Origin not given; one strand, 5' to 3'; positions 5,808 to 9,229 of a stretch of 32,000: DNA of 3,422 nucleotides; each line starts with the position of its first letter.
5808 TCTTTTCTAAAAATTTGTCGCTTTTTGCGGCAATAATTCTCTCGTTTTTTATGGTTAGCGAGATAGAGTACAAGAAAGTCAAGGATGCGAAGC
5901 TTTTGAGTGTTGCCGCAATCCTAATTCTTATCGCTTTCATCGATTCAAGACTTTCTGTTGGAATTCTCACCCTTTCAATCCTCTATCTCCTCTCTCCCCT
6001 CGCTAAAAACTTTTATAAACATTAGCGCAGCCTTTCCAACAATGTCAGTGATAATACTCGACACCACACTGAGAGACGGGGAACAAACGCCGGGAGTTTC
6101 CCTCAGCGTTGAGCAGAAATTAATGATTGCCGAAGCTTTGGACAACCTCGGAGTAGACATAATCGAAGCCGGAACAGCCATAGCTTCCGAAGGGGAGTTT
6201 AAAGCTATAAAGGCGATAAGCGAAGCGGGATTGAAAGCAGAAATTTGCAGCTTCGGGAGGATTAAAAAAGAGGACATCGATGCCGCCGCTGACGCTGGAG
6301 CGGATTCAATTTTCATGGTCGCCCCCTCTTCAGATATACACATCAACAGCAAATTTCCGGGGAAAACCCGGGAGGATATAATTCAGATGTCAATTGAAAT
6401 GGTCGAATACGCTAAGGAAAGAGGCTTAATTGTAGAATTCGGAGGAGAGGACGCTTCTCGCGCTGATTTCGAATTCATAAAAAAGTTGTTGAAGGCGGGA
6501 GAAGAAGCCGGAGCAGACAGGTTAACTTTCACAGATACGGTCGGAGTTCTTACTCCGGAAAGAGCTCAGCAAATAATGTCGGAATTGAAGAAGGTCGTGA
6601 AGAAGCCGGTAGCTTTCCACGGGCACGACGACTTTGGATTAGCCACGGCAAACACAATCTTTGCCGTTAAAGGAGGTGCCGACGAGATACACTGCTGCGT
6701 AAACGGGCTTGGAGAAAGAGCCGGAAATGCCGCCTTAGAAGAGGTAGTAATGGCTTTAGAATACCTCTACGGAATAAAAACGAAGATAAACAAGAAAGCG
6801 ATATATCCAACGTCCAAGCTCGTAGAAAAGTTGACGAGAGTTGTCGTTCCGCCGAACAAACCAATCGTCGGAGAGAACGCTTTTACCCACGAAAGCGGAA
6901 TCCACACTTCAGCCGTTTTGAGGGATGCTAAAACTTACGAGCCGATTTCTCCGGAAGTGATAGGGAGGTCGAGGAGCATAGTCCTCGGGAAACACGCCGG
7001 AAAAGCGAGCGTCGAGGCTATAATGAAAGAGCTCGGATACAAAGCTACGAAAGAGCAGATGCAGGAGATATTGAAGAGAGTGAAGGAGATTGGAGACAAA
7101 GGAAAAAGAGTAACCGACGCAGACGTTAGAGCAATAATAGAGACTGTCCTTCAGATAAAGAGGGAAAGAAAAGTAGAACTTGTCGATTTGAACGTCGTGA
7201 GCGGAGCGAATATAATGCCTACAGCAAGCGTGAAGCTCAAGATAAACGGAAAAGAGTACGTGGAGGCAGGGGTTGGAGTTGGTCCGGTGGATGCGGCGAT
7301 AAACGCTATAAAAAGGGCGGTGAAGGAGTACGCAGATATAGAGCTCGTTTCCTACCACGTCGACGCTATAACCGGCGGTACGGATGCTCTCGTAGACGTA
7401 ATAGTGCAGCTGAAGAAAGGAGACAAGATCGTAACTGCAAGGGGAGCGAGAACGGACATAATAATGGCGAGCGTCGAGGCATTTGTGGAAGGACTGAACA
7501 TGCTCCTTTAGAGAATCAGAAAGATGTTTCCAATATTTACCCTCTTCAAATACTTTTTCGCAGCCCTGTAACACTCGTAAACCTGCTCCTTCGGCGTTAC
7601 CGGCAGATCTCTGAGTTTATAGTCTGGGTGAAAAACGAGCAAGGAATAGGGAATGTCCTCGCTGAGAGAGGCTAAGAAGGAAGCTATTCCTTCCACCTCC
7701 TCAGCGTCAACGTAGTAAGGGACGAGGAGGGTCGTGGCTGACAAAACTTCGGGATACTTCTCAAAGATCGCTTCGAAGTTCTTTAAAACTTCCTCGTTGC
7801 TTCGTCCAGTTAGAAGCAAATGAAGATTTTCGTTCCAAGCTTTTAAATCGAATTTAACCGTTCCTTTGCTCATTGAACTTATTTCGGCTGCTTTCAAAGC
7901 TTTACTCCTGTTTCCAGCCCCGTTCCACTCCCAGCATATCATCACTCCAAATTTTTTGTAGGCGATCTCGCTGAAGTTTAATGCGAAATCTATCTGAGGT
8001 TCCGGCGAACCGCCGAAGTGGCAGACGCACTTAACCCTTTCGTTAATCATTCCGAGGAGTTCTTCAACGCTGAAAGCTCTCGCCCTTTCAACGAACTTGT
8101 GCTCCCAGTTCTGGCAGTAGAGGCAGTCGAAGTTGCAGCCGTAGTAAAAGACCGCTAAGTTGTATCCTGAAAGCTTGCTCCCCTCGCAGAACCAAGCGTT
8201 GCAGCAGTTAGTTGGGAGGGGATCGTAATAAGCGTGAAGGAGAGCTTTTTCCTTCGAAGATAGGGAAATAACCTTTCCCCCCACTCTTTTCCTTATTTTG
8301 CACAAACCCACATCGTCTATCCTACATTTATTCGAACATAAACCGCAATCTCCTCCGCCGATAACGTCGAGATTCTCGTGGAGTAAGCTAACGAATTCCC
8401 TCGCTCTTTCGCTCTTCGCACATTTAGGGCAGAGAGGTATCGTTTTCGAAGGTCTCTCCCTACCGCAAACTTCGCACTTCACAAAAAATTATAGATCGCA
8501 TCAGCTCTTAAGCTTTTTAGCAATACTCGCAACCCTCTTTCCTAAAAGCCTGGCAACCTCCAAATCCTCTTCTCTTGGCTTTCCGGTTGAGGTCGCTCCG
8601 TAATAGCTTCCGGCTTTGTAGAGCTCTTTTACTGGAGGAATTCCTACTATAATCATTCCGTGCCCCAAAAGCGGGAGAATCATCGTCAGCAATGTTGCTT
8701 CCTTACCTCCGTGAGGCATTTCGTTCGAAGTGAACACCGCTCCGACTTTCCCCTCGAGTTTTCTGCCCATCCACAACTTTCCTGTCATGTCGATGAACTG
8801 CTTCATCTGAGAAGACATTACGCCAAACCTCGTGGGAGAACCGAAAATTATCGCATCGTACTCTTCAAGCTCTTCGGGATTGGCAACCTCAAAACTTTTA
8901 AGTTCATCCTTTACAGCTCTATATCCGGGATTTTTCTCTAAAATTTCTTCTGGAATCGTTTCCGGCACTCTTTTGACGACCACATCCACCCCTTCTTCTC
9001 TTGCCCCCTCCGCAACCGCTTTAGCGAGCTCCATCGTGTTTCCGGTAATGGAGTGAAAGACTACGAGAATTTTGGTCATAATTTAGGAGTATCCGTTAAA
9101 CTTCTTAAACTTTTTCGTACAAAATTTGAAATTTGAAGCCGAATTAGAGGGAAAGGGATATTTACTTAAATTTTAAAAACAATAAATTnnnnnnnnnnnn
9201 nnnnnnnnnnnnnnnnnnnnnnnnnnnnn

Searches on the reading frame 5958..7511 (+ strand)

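Call 8: search_protein_families(library=pfam, proteins=[window:5958-7511:+], max_evalue=0.01)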
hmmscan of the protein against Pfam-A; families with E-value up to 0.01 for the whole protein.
window:5958-7511:+ (517 aa): 3 families
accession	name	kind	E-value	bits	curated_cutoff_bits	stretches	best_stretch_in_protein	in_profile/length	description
PF00682.25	HMGL-like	-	3.5e-84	282.7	29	1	31-289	2-260/260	HMGL-like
PF08502.15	LeuA_dimer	-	1.2e-39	135.6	24.9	1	384-517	1-131/131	LeuA allosteric (dimerisation) domain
PF22617.1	HCS_D2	-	5.6e-28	97.6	27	1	303-383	1-82/82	Homocitrate synthase post-HMGL domain-like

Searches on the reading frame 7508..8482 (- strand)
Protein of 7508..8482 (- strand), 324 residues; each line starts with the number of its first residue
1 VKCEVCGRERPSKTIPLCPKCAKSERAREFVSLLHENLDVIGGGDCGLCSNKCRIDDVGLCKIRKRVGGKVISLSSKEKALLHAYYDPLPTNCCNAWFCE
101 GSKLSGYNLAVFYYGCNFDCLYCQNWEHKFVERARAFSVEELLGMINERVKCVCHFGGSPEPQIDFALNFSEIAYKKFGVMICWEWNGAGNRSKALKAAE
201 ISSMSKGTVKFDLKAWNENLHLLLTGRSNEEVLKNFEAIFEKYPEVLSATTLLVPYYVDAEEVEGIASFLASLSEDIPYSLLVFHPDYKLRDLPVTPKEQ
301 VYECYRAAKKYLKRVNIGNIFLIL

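Call 8: search_protein_families(library=pfam, proteins=[window:7508-8482:-], max_evalue=0.01)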
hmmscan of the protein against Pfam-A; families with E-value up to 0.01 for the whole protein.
window:7508-8482:- (324 aa): 2 families
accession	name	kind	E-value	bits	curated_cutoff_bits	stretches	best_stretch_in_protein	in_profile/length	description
PF04055.27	Radical_SAM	-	1.4e-17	64.8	29.5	1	112-270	3-166/166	Radical SAM superfamily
PF13353.11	Fer4_12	-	4e-06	27.6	22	1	106-229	5-133/137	4Fe-4S single cluster domain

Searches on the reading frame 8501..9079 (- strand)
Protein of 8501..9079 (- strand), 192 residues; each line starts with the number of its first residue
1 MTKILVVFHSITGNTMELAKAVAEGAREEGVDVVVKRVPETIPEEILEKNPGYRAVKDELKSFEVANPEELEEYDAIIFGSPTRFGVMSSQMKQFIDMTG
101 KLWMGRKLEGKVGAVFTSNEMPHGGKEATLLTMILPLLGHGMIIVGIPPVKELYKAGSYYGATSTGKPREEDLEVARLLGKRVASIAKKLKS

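Call 8: search_protein_families(library=pfam, proteins=[window:8501-9079:-], max_evalue=0.01)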
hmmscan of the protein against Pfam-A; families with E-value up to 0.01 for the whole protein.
window:8501-9079:- (192 aa): 5 families
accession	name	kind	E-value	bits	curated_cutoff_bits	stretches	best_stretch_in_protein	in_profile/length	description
PF00258.30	Flavodoxin_1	-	1.5e-16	61.3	25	1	6-129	1-131/143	Flavodoxin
PF03358.20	FMN_red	-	2.7e-15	56.7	24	1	3-145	2-140/152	NADPH-dependent FMN reductase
PF02525.22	Flavodoxin_2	-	3e-10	40.6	27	1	2-164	1-183/198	Flavodoxin-like fold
PF12724.12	Flavodoxin_5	-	7.5e-09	36.5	27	1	58-116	24-81/145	Flavodoxin domain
PF12641.12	Flavodoxin_3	-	9.9e-05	22.6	27.5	1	5-40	1-36/160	Flavodoxin domain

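Call 38: find_encoding_contigs(protein=window:8501-9079:-, flank=10000, max_places=6)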
Protein window:8501-9079:- (192 aa): 7 contigs read that carry it; 4 places shown.
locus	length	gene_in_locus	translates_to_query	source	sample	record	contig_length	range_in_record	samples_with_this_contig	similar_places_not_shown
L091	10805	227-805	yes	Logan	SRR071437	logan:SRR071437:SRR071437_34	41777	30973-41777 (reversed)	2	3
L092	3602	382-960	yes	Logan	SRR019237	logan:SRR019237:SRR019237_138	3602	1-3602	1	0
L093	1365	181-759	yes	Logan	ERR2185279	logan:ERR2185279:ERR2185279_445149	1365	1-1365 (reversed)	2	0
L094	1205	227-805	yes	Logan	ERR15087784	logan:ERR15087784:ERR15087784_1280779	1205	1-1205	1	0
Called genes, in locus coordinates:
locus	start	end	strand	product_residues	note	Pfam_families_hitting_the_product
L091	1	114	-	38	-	?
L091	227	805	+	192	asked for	PF00258:Flavodoxin_1, PF02525:Flavodoxin_2, PF03358:FMN_red, PF12724:Flavodoxin_5 (faint)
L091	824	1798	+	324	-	PF04055:Radical_SAM, PF13353:Fer4_12 (weak)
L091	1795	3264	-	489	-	PF00682:HMGL-like, PF22617:HCS_D2, PF08502:LeuA_dimer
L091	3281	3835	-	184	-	PF01066:CDP-OH_P_transf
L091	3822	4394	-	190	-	PF02666:PS_Dcarbxylase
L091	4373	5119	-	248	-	PF09721:Exosortase_EpsH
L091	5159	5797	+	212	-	PF02811:PHP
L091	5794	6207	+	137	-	PF00293:NUDIX, PF16262:DUF4916 (faint)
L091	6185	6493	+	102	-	PF02150:Zn_ribbon_RPB9, PF07282:Cas12f1-like_TNB (faint), PF01096:Zn_ribbon_TFIIS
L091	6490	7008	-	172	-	PF13302:Acetyltransf_3, PF13420:Acetyltransf_4, PF00583:Acetyltransf_1, PF13673:Acetyltransf_10 (weak), PF08445:FR47 (weak), PF13508:Acetyltransf_7, PF12746:GNAT_acetyltran (weak)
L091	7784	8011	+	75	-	PF04014:MazE_antitoxin (weak)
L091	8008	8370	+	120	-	PF01850:PIN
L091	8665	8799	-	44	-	-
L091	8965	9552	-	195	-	PF22794:jr-ZPR1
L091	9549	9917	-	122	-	PF04472:SepF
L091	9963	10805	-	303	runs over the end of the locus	PF13384:HTH_23 (faint), PF08279:HTH_11, PF03099:BPL_LplA_LipB, PF02237:BPL_C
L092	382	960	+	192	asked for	PF00258:Flavodoxin_1, PF02525:Flavodoxin_2, PF03358:FMN_red, PF12724:Flavodoxin_5 (faint)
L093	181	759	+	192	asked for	PF00258:Flavodoxin_1, PF02525:Flavodoxin_2, PF03358:FMN_red, PF12724:Flavodoxin_5 (faint)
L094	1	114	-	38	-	?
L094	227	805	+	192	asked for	PF00258:Flavodoxin_1, PF02525:Flavodoxin_2, PF03358:FMN_red, PF12724:Flavodoxin_5 (faint)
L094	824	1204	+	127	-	?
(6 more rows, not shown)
